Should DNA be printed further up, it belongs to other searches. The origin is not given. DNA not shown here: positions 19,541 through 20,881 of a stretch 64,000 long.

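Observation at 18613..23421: Compact type II PKS/FAS-like cassette, including a Cys-less ketosynthase partner, possibly for a specialised lipid or polyene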

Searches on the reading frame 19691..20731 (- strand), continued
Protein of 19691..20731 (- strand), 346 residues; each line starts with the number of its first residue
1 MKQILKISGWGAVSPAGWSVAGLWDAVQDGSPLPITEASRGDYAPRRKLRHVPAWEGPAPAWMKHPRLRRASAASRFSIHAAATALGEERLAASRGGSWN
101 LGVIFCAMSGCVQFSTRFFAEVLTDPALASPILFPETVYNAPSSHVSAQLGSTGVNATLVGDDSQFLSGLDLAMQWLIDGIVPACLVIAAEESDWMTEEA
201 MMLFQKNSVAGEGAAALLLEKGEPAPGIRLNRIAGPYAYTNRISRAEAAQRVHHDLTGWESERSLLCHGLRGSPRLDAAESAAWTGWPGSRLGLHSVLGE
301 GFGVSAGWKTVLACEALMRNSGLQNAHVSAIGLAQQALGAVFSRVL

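Call 43: search_protein_families(library=ncbifam, proteins=[L002:18377-19636:-, L002:19700-19945:-, L002:20072-20815:-, L002:8760-10004:+, L055:7725-8765:+, L050:1318-2127:+, L011:8031-8633:-], max_evalue=1e-8)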
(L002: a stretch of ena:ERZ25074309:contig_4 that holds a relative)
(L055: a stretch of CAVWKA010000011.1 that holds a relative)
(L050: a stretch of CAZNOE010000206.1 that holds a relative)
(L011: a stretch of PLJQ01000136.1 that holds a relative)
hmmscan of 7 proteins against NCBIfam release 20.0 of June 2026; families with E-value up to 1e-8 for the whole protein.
L002:18377-19636:- (419 aa): 20 families
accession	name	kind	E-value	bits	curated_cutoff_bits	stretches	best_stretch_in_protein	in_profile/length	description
TIGR03150.1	fabF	equivalog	3.2e-190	632.1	493.75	1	8-413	1-405/407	beta-ketoacyl-ACP synthase II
NF005589.0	PRK07314.1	subfamily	1.4e-186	620.2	387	1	7-417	3-412/413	beta-ketoacyl-ACP synthase II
NF006274.0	PRK08439.1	equivalog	5.9e-155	516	621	1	8-416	2-405/406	beta-ketoacyl-ACP synthase II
NF004970.0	PRK06333.1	subfamily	4.6e-154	513.3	525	1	7-418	3-423/424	beta-ketoacyl-ACP synthase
NF006434.0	PRK08722.1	equivalog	2.4e-140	468.1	759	1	7-416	3-413/414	beta-ketoacyl-ACP synthase II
NF005916.1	PRK07910.1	equivalog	1e-103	347.5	560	1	9-414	13-415/418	KasA/KasB family beta-ketoacyl-ACP synthase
NF006587.0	PRK09116.1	equivalog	3.7e-102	342.1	470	1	8-417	2-407/408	beta-ketoacyl-ACP synthase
NF005935.0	PRK07967.1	equivalog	5.3e-102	341.7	630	1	8-417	2-404/406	beta-ketoacyl-ACP synthase I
NF005076.0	PRK06501.1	equivalog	8e-87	291.8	629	2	154-412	160-418/425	beta-ketoacyl-ACP synthase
NF006618.0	PRK09185.1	subfamily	1e-76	258.5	407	1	9-412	4-388/394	beta-ketoacyl-ACP synthase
NF004618.0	PRK05952.1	equivalog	2.4e-76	257.1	455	1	9-415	3-381/384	beta-ketoacyl-ACP synthase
NF005490.0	PRK07103.1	equivalog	9.1e-67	225.9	445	1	8-416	4-412/414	polyketide beta-ketoacyl:acyl carrier protein synthase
NF058662.1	cispenta_AmcF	equivalog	1.2e-60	205.5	325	1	162-413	122-366/369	cispentacin biosynthesis acyltransferase subunit AmcF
NF045894.1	PKS_plus_SDR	equivalog_domain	9.3e-45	152.7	1740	1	56-384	67-386/1515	type I polyketide synthase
NF040607.1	mycolic_Pks13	equivalog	2.1e-42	144.8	2100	1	40-412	152-521/1680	polyketide synthase Pks13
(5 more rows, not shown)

L002:19700-19945:- (81 aa): 14 families
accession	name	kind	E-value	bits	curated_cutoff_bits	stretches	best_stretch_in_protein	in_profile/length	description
NF002148.0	PRK00982.1-2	subfamily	3.3e-37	126.2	71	1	5-80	3-78/79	acyl carrier protein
TIGR00517.1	acyl_carrier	equivalog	1.4e-35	121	70.45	1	5-79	2-76/77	acyl carrier protein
NF002151.0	PRK00982.1-5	equivalog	2.3e-33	114.2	92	1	7-80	4-77/78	acyl carrier protein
NF002149.0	PRK00982.1-3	equivalog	4.2e-33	113.1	106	1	5-79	2-76/78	acyl carrier protein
NF002150.0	PRK00982.1-4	subfamily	2.7e-28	98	66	1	4-80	3-79/80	acyl carrier protein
NF002147.0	PRK00982.1-1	equivalog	8.5e-21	73.6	84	1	3-79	4-80/83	acyl carrier protein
NF040636.1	AcpM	exception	2.3e-17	62.8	146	1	4-78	3-77/93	meromycolate extension acyl carrier protein AcpM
NF009104.0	PRK12449.1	equivalog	4.8e-17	61.7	70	1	4-78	3-77/80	acyl carrier protein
NF003757.0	PRK05350.1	equivalog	3.9e-15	55.8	65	1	2-78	2-78/83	acyl carrier protein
NF006031.0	PRK08172.1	equivalog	4.8e-14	52.8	76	1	6-76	4-74/82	acyl carrier protein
NF005079.0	PRK06508.1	equivalog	2.4e-11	43.9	83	1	8-63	5-60/93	acyl carrier protein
NF058660.1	cispen_ACP_AmcB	equivalog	3.3e-11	43.2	80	1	7-80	2-79/80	cispentacin biosynthesis acyl carrier protein AmcB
NF004533.0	PRK05883.1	equivalog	2.1e-09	37.1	72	1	3-73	20-90/100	acyl carrier protein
NF005480.0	PRK07081.1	equivalog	8.4e-09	35.3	72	1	8-76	2-73/83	acyl carrier protein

L002:20072-20815:- (247 aa): 225 families (the best 25 are shown)
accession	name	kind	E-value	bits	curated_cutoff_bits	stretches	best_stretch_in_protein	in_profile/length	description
TIGR01830.1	3oxo_ACP_reduc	equivalog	3.2e-101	338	297.75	1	9-246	1-239/239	3-oxoacyl-[acyl-carrier-protein] reductase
NF004197.0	PRK05653.1-1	equivalog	1.9e-98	329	332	1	3-247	4-248/249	3-oxoacyl-ACP reductase FabG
NF004198.0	PRK05653.1-3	equivalog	4.8e-83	278.4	296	1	2-247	3-248/248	3-oxoacyl-ACP reductase FabG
NF009466.0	PRK12826.1-2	subfamily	6.2e-82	274.8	222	1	5-246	2-245/248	3-oxoacyl-ACP reductase FabG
NF004199.0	PRK05653.1-4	equivalog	5.5e-79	265.2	301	1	3-247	2-247/247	3-oxoacyl-ACP reductase FabG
TIGR01829.1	AcAcCoA_reduct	subfamily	7.3e-76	255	302.1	1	7-247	1-242/242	acetoacetyl-CoA reductase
NF009464.0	PRK12824.1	subfamily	1.1e-74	251.3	269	1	6-247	2-244/245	3-oxoacyl-ACP reductase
NF053542.1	FlxB_rubin_SDR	equivalog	2.9e-74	249.8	340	1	8-245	2-239/239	flexirubin biosynthesis SDR family reductase FlxB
NF004200.0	PRK05653.1-5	equivalog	1.6e-73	247.2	273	1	7-246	3-242/242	3-oxoacyl-ACP reductase FabG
NF009547.0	PRK12936.1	subfamily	3.4e-73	246.2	436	1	1-247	1-244/245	3-ketoacyl-(acyl-carrier-protein) reductase NodG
NF005559.1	PRK07231.1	subfamily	6.4e-70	235.5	215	1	4-246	2-248/249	glucose 1-dehydrogenase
NF009468.0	PRK12826.1-4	equivalog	1e-68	231.8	318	1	1-246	2-248/256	SDR family oxidoreductase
NF006070.0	PRK08213.1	subfamily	1.5e-67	227.8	279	1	3-246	9-257/259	gluconate 5-dehydrogenase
NF004202.0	PRK05653.2-2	equivalog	1e-66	225.1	333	1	2-246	3-248/259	3-oxoacyl-ACP reductase FabG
NF006110.0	PRK08261.1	equivalog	1.5e-66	225.1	410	1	4-245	212-450/454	3-oxoacyl-ACP reductase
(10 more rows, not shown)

L002:8760-10004:+ (414 aa): 20 families
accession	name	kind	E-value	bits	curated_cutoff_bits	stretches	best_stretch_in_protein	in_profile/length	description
TIGR03150.1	fabF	equivalog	3e-107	358.8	493.75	1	14-411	1-407/407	beta-ketoacyl-ACP synthase II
NF005589.0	PRK07314.1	subfamily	2.5e-102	342.7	387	1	13-413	3-412/413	beta-ketoacyl-ACP synthase II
NF004970.0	PRK06333.1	subfamily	6.7e-88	295.4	525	1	13-414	3-423/424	beta-ketoacyl-ACP synthase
NF006618.0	PRK09185.1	subfamily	9.4e-84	281.7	407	1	15-412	4-392/394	beta-ketoacyl-ACP synthase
NF006587.0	PRK09116.1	equivalog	1.1e-75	255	470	1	14-414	2-408/408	beta-ketoacyl-ACP synthase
NF006274.0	PRK08439.1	equivalog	1.7e-73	247.7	621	1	14-412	2-405/406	beta-ketoacyl-ACP synthase II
NF005076.0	PRK06501.1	equivalog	1.6e-67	228.2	629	1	13-410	10-420/425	beta-ketoacyl-ACP synthase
NF004618.0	PRK05952.1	equivalog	2.4e-67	227.5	455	1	15-412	3-382/384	beta-ketoacyl-ACP synthase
NF006434.0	PRK08722.1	equivalog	5.4e-67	226.5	759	1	13-412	3-413/414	beta-ketoacyl-ACP synthase II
NF058662.1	cispenta_AmcF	equivalog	7.6e-66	222.6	325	1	16-411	2-368/369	cispentacin biosynthesis acyltransferase subunit AmcF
NF005935.0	PRK07967.1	equivalog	4.4e-59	200.3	630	1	14-413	2-404/406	beta-ketoacyl-ACP synthase I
NF005916.1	PRK07910.1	equivalog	4.8e-59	200.3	560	1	145-412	143-417/418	KasA/KasB family beta-ketoacyl-ACP synthase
NF005490.0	PRK07103.1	equivalog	1.7e-52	178.9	445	1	14-412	4-412/414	polyketide beta-ketoacyl:acyl carrier protein synthase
NF040607.1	mycolic_Pks13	equivalog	2e-30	105.1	2100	1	158-411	256-524/1680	polyketide synthase Pks13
NF045894.1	PKS_plus_SDR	equivalog_domain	8.9e-27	93.1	1740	1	156-409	156-423/1515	type I polyketide synthase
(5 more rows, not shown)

L055:7725-8765:+ (346 aa): 3 families
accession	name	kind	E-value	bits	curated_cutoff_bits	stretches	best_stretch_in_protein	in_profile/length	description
TIGR03956.1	rSAM_HydE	equivalog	7.9e-48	163.4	254.6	1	19-297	27-307/340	[FeFe] hydrogenase H-cluster radical SAM maturase HydE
TIGR03910.1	pyrrolys_PylB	equivalog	3.1e-29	101.9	348.2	1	23-289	38-306/347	methylornithine synthase PylB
TIGR00433.2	bioB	equivalog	1.2e-14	54.2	225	1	20-277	19-279/307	biotin synthase BioB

L050:1318-2127:+ (269 aa): 0 families

L011:8031-8633:- (200 aa): 0 families

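Call 50: predict_structure(alignment_id=A1)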
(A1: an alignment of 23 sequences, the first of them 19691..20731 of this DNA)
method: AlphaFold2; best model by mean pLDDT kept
length: 346 residues; sequences in the alignment: 23
mean_pLDDT: 88.2   pTM: 0.90
mean pLDDT of the five models: 88.2, 88.0, 87.9, 87.8, 87.1
residues with pLDDT >= 90: 213; 70-90: 100; 50-70: 28; < 50: 5
segments of 3 or more residues with pLDDT < 50: none
pLDDT, mean of each block of 10 residues (from residue 1): 83 94 94 87 85 87 77 87 96 93 89 58 68 55 85 91 94 96 96 77 81 96 87 94 96 96 97 91 97 92 94 97 96 92 93
secondary structure, 60 per line:
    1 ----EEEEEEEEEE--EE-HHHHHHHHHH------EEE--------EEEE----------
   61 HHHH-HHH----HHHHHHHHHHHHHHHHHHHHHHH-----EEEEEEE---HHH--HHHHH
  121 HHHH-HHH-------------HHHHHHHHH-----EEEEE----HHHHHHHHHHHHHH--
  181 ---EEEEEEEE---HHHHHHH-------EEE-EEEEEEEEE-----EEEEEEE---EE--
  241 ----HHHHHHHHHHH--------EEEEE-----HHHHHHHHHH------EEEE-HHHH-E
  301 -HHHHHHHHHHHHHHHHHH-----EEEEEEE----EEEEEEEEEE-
elements in order: E5-14 H20-29 E36-38 E47-50 H61-64 H73-95 E101-107 H116-124 H142-150 E156-160 H165-178 E184-191 H195-201 E209-211 E213-221 E227-233 H245-255 E264-268 H274-283 E290-293 H295-298 H302-319 E325-331 E336-345

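Call 52: search_dna_similar(query=window:19691-20731:-, collection=plasmids, mode=protein, max_evalue=0.001, max_rows=25)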
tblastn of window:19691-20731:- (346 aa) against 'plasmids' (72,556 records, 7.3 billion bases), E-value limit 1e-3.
Records with a match: 4; places in all: 4; records where one place covers at least 80% of the query: 0.
Best place of each record, by identity: <60% 4.
By first word of the organism name: Streptomyces 4.
By predicted mobility (MOB-suite, as given by PLSDB): non-mobilizable 4.
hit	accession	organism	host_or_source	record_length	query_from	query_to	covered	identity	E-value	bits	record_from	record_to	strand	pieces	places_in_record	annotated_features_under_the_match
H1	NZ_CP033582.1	Streptomyces sp. ADI95-16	-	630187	5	192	54%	29.9%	6e-5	52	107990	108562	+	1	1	beta-ketoacyl synthase N-terminal-like domain-containing protein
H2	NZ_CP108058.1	Streptomyces goshikiensis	-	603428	5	192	54%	29.2%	1e-4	52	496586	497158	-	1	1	beta-ketoacyl synthase N-terminal-like domain-containing protein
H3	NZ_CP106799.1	Streptomyces sp. HUAS 15-9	microorganism,rhizosphere soil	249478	7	192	54%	27.7%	6e-4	49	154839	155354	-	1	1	beta-ketoacyl-[acyl-carrier-protein] synthase family protein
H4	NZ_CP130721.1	Streptomyces sp. NBC_01296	-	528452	102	192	26%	33.3%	7e-4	49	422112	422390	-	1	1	beta-ketoacyl synthase N-terminal-like domain-containing protein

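Call 53: fold_search(model_id=the predicted structure, library=pdb)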
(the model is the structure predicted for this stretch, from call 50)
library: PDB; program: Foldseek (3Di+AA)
matches with E <= 10: 1170; with E <= 0.001: 878
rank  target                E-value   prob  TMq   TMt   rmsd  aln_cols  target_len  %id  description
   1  6smo_G                1.1e-19  1.00  0.77  0.75   4.4       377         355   18  AntDE:AntF (apo): type II PKS acyl-carrier protein in complex with its ketosynthase bound to the hexaketide (released 2020-05-27)
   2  6smo_E                3.9e-19  1.00  0.77  0.76   4.3       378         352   18  AntDE:AntF (apo): type II PKS acyl-carrier protein in complex with its ketosynthase bound to the hexaketide (released 2020-05-27)
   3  6kxe_B                3.9e-19  1.00  0.75  0.73   5.0       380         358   17  The ishigamide ketosynthase/chain length factor (released 2020-05-06)
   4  6kxd_B                4.5e-19  1.00  0.75  0.72   4.5       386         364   18  The ishigamide ketosynthase/chain length factor (released 2020-05-06)
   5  4ls6_A                7.1e-19  1.00  0.78  0.67   5.3       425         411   15  Crystal structure of beta-ketoacyl-ACP synthase II (FabF) I108F mutant from Bacillus subtilis (released 2014-04-02)
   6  6smp_I                8.0e-19  1.00  0.76  0.76   4.1       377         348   16  AntDE:AntF (holo): type II PKS acyl-carrier protein in complex with its ketosynthase bound to the hexaketide (released 2020-05-27)
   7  1kas                  8.6e-19  1.00  0.79  0.68   4.2       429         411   16  BETA-KETOACYL-ACP SYNTHASE II FROM ESCHERICHIA COLI (released 1999-03-02)
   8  4ls5_A                9.8e-19  1.00  0.80  0.68   5.1       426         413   16  Crystal structure of beta-ketoacyl-ACP synthase II (FabF) from Bacillus subtilis (released 2014-04-02)
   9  6kxf_B                2.1e-18  1.00  0.77  0.74   4.1       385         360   18  The ishigamide ketosynthase/chain length factor (released 2020-05-06)
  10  4jrh_A                2.3e-18  1.00  0.76  0.65   5.6       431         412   17  Crystal structure of beta-ketoacyl-ACP synthase II (FabF) from Vibrio Cholerae (space group P43) at 2.2 Angstrom (released 2013-04-03)
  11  6smp_C                2.4e-18  1.00  0.75  0.74   4.2       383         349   16  AntDE:AntF (holo): type II PKS acyl-carrier protein in complex with its ketosynthase bound to the hexaketide (released 2020-05-27)
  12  4qav_A                2.6e-18  1.00  0.78  0.67   4.8       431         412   17  The structure of Beta-ketoacyl -(acyl carrier protein) synthase II (FabF) from Neisseria meningitidis (released 2014-06-04)
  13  6smp_F                2.6e-18  1.00  0.75  0.75   4.1       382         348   15  AntDE:AntF (holo): type II PKS acyl-carrier protein in complex with its ketosynthase bound to the hexaketide (released 2020-05-27)
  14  5sxo                  3.0e-18  1.00  0.78  0.67   4.3       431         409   16  1.35 angstrom resolution crystal structure of beta-ketoacyl-ACP synthase II (FabF) from Listeria monocytogenes (released 2016-11-02)
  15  3hnz                  3.8e-18  1.00  0.76  0.65   5.0       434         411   16  Structure of E. coli FabF(C163A) in Complex with Platensimycin (released 2010-02-09)
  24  6smo_C                1.2e-17  1.00  0.74  0.73   4.6       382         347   16  AntDE:AntF (apo): type II PKS acyl-carrier protein in complex with its ketosynthase bound to the hexaketide (released 2020-05-27)
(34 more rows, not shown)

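Call 60: get_annotated_region(hit=H1, flank=9000)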
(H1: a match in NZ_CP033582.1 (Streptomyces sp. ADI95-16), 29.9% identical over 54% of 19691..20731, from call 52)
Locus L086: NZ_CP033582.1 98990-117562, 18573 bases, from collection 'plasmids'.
description: Streptomyces sp. ADI95-16 plasmid pADI95-16a, complete sequence
organism: Streptomyces sp. ADI95-16 (NCBI taxid 1522758)
taxonomy: Bacteria; Actinomycetota; Actinomycetes; Kitasatosporales; Streptomycetaceae; Streptomyces; Streptomyces sp. ADI95-16
host: -; source: -; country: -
typing (MOB-suite, as given by PLSDB): non-mobilizable
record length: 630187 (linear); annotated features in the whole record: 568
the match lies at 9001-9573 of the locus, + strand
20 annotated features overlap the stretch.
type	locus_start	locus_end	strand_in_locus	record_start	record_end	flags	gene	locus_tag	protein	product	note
CDS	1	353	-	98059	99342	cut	-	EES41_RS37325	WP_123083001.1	alpha/beta hydrolase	-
CDS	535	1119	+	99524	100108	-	-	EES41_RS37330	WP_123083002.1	TetR/AcrR family transcriptional regulator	-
CDS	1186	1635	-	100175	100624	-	-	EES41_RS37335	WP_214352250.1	ester cyclase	-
CDS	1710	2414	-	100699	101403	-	fabG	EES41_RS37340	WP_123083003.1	3-oxoacyl-ACP reductase FabG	-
CDS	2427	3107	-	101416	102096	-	-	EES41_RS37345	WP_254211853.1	HAD family phosphatase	-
CDS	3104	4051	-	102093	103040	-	-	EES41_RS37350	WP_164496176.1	AfsA-related hotdog domain-containing protein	-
CDS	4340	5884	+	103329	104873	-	-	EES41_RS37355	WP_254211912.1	acyl-CoA carboxylase subunit beta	-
CDS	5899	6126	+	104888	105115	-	-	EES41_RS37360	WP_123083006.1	acyl-CoA carboxylase subunit epsilon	-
CDS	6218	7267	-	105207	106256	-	-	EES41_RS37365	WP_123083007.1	ketoacyl-ACP synthase III family protein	-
CDS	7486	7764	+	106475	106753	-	-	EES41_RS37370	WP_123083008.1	acyl carrier protein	GO:0009245 - lipid A biosynthetic process [Evidence IEA]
CDS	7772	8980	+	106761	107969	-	-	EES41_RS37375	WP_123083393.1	beta-ketoacyl-[acyl-carrier-protein] synthase family protein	GO:0006633 - fatty acid biosynthetic process [Evidence IEA]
CDS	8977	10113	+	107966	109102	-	-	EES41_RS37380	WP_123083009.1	beta-ketoacyl synthase N-terminal-like domain-containing protein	-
CDS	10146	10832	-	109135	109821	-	-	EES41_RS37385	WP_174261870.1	response regulator transcription factor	GO:0000160 - phosphorelay signal transduction system [Evidence IEA]; GO:0006355 - regulation of DNA-templated ...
CDS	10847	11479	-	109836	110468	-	-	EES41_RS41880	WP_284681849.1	ATP-binding protein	-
CDS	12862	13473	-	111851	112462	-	-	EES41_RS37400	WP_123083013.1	ScbR family autoregulator-binding transcription factor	-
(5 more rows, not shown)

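Call 87: search_protein_families(library=ncbifam, proteins=[L074:7376-8710:+, L071:11490-12806:+], max_evalue=1e-10)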
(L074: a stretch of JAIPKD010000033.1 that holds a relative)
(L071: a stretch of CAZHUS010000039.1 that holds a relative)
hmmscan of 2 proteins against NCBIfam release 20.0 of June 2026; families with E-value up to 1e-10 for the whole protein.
L074:7376-8710:+ (444 aa): 11 families
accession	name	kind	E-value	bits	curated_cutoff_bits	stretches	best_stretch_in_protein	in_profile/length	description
TIGR03471.1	HpnJ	equivalog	1.8e-32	112.9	577.6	1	164-397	200-431/472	hopanoid biosynthesis associated radical SAM protein HpnJ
TIGR02026.1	BchE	equivalog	1.6e-25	89.9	481.35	1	147-413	174-442/497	magnesium-protoporphyrin IX monomethyl ester anaerobic oxidative cyclase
TIGR04014.1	B12_SAM_MJ_0865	equivalog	1.1e-24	87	360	1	163-354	162-356/434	methyl-coenzyme M reductase glutamine C-methyltransferase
TIGR04479.1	bcpD_PhpK_rSAM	subfamily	4.6e-24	84.7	600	1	133-341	211-421/504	PhpK family radical SAM P-methyltransferase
NF050148.1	rSAM_ApyD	equivalog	1.7e-21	76.3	750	1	54-411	71-442/645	RiPP biosynthesis radical SAM protein ApyD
TIGR04367.1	HpnR_B12_rSAM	equivalog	4.6e-20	71.6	650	1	87-378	93-393/490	hopanoid C-3 methylase HpnR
TIGR04072.2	rSAM_ladder_B12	equivalog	3.8e-19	68.7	360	1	79-366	92-382/443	lipid biosynthesis B12-binding/radical SAM protein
NF038361.1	rSAM_Sden_1168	equivalog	1.1e-18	67.2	575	1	164-398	285-515/560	Sden_1168 family B12-binding radical SAM P-methyltransferase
TIGR04013.1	B12_SAM_MJ_1487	hypoth_equivalog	2.3e-17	62.9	251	1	43-354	29-355/382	TIGR04013 family B12-binding domain/radical SAM domain-containing protein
TIGR04295.1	B12_rSAM_oligo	hypoth_equivalog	2.9e-14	52.6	400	1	160-290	199-318/422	TIGR04295 family B12-binding domain-containing radical SAM protein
NF033070.1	rSAM_AprD4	equivalog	9.6e-13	47.8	500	1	141-389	169-422/456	AprD4 family radical SAM diol-dehydratase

L071:11490-12806:+ (438 aa): 9 families
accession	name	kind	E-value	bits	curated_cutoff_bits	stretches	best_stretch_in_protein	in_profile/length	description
TIGR04072.2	rSAM_ladder_B12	equivalog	1.5e-24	86.5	360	1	75-359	86-380/443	lipid biosynthesis B12-binding/radical SAM protein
TIGR03471.1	HpnJ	equivalog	2.9e-21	75.9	577.6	1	167-396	200-434/472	hopanoid biosynthesis associated radical SAM protein HpnJ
TIGR04479.1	bcpD_PhpK_rSAM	subfamily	5.2e-19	68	600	1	165-342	242-427/504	PhpK family radical SAM P-methyltransferase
TIGR04013.1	B12_SAM_MJ_1487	hypoth_equivalog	5.3e-17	61.7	251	1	50-205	34-192/382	TIGR04013 family B12-binding domain/radical SAM domain-containing protein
TIGR02026.1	BchE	equivalog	6.3e-17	61.6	481.35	1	151-410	177-442/497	magnesium-protoporphyrin IX monomethyl ester anaerobic oxidative cyclase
NF050148.1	rSAM_ApyD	equivalog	5.9e-15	54.7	750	1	142-350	178-392/645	RiPP biosynthesis radical SAM protein ApyD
NF038361.1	rSAM_Sden_1168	equivalog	4.1e-14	52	575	1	163-356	281-478/560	Sden_1168 family B12-binding radical SAM P-methyltransferase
NF033712.0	B12_rSAM_KedN5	subfamily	1.3e-13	50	700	0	169-339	200-380/624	KedN5 family methylcobalamin-dependent radical SAM C-methyltransferase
NF033070.1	rSAM_AprD4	equivalog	2.3e-12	46.6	500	1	130-349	157-388/456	AprD4 family radical SAM diol-dehydratase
